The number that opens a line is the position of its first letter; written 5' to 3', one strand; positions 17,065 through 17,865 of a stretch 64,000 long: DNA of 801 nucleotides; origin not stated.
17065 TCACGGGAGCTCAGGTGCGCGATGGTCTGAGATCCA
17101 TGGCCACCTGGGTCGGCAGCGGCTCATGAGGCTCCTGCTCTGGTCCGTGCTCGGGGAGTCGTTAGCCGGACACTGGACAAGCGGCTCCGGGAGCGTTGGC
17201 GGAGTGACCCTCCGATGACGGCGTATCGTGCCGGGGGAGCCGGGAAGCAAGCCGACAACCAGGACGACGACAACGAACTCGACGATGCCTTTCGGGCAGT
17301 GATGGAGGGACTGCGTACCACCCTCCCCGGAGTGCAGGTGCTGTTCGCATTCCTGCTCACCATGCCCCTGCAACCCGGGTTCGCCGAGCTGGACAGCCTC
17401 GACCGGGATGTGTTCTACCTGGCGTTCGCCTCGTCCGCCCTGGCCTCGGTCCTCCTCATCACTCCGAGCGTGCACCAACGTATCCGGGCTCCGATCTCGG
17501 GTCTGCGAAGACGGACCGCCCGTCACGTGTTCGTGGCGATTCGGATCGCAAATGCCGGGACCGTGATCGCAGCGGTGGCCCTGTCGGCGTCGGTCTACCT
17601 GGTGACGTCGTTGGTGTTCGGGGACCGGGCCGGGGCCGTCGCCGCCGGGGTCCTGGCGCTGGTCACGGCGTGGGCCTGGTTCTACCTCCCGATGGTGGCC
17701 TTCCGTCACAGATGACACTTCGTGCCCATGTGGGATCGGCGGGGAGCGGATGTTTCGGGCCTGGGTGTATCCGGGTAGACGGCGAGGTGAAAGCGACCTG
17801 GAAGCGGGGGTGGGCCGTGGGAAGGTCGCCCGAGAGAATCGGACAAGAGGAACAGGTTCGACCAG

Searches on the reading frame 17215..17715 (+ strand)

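Call 60: search_protein_families(library=pfam, proteins=[window:17215-17715:+], max_evalue=0.00001)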
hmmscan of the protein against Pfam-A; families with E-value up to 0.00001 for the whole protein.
window:17215-17715:+ (166 aa): 1 family
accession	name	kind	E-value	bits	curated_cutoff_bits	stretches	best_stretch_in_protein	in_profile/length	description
PF19853.4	DUF6328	-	5.6e-27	95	26.3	1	19-159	5-142/142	Family of unknown function (DUF6328)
